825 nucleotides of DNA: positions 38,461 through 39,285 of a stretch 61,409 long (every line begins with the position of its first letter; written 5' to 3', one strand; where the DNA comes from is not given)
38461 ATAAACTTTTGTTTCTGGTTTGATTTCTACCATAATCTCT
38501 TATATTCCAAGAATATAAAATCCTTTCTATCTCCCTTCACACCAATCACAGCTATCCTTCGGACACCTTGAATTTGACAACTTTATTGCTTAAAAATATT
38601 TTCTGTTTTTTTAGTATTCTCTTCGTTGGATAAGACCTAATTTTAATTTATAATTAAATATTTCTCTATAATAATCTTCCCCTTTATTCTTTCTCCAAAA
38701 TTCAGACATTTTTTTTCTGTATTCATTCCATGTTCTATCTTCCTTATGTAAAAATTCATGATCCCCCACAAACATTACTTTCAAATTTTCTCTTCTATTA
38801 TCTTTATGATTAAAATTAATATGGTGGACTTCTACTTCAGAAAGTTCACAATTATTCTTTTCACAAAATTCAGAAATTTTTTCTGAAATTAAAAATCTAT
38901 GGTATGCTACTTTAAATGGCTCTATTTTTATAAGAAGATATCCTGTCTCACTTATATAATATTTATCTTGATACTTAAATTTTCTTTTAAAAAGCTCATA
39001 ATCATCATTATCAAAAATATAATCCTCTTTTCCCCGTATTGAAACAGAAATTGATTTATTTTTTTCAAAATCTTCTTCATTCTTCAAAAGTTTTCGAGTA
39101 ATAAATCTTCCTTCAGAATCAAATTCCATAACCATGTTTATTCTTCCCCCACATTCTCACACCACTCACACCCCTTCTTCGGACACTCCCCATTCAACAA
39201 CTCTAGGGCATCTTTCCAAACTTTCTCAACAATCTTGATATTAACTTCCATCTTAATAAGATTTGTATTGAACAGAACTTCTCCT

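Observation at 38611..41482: Three-nuclease operon: membrane-anchored HNH with Cys-rich ectodomain, Cas4-like nuclease, second HNH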

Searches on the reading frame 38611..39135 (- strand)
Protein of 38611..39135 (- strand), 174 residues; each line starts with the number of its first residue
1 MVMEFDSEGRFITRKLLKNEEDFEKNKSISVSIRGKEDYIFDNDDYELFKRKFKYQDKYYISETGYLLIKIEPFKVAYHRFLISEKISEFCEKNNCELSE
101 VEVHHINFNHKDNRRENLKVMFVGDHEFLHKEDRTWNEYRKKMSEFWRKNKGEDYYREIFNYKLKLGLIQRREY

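Call 3: search_protein_families(library=pfam, proteins=[window:38611-39135:-], max_evalue=0.1)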
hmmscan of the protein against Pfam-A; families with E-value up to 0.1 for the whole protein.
window:38611-39135:- (174 aa): 1 family
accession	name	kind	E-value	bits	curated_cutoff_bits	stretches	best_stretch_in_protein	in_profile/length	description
PF13392.12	HNH_3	-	0.0025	17.8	24.8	1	100-120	18-38/46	HNH endonuclease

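Call 4: search_protein_families(library=ncbifam, proteins=[window:38611-39135:-], max_evalue=0.1)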
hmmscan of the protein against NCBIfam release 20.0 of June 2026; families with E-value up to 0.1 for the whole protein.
window:38611-39135:- (174 aa): 1 family
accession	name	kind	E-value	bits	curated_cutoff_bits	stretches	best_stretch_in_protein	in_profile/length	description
NF008448.1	PRK11295.1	equivalog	0.02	15.1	87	1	94-145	35-90/113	YajD family HNH nuclease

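Call 12: find_homologous_proteins(query=window:38611-39135:-)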
Query window:38611-39135:- (174 aa): 2 proteins with E <= 0.001 among 30 candidates.
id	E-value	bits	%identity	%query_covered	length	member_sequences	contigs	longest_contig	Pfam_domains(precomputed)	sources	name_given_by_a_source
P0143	2.0e-109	381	100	100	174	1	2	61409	-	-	-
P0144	5.4e-62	227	64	95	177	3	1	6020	-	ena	-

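Call 15: find_encoding_contigs(protein=P0144, flank=6000, max_places=3)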
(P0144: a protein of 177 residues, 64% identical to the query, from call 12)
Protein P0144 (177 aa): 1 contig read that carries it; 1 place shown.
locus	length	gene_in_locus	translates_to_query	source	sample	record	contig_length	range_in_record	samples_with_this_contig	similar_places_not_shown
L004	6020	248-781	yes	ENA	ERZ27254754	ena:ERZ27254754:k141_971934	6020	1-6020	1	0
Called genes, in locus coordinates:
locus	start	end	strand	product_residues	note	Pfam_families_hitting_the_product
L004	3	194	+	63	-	?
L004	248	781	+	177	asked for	-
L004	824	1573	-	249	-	-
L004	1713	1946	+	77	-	PF04313:HSDR_N (faint)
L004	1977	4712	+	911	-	PF04313:HSDR_N (weak), PF00271:Helicase_C (faint), PF00270:DEAD, PF04851:ResIII, PF18766:SWI2_SNF2, PF08463:EcoEI_R_C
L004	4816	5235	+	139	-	-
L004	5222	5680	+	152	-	-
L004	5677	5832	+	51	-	-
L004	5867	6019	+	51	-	?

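Call 45: search_protein_families(library=padloc, proteins=[window:38611-39135:-], max_evalue=0.01)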
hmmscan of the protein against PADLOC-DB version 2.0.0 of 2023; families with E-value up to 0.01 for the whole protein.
window:38611-39135:- (174 aa): 1 family
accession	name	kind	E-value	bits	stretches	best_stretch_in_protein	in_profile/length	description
PDLC03672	HEase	-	0.0081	13.9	1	58-142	33-117/199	homing endonuclease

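Call 46: search_protein_families(library=phrogs, proteins=[window:38611-39135:-], max_evalue=0.01)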
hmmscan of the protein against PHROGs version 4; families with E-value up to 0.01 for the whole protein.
window:38611-39135:- (174 aa): 7 families
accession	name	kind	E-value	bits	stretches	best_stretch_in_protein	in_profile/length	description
phrog_7545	-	DNA, RNA and nucleotide metabolism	5.9e-12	47.1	1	55-153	57-155/160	HNH endonuclease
phrog_25114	-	unknown function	0.0002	22.3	1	58-132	58-133/156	-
phrog_959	-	DNA, RNA and nucleotide metabolism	0.0015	19.3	1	59-142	37-118/138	HNH endonuclease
phrog_14913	-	DNA, RNA and nucleotide metabolism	0.0025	18.8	1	75-147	39-101/149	HNH endonuclease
phrog_15471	-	DNA, RNA and nucleotide metabolism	0.0025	18.7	1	98-145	48-95/183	HNH endonuclease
phrog_21964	-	DNA, RNA and nucleotide metabolism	0.0051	17.4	1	99-136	181-218/244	HNH endonuclease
phrog_20891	-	DNA, RNA and nucleotide metabolism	0.0059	17.3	0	60-122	131-194/219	HNH endonuclease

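Call 49: find_related_loci(query=window:38611-39135:-, collection=viral_contigs, flank=3000)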
Query window:38611-39135:- (174 aa) in viral_contigs; peptide patterns used: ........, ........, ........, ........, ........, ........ (x = any residue, [..] = any of these).
10 stretches matched a pattern, but none encodes a relative of the query by tblastn (E <= 1e-3).

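Call 52: search_solved_structures(query=window:38614-39135:-, max_evalue=10, show_alignments=2)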
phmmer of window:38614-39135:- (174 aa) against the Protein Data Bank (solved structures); distinct sequences matched with E-value up to 10: 0.

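Call 63: search_protein_families(library=pfam, proteins=[L004:824-1573:-], max_evalue=0.01)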
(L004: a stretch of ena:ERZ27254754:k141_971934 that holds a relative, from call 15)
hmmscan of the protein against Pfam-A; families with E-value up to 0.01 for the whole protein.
L004:824-1573:- (249 aa): 1 family
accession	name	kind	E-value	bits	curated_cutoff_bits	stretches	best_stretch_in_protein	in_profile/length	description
PF23159.1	WH_Rok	-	0.00073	20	27.6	1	9-67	2-58/58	Repressor Rok winged helix domain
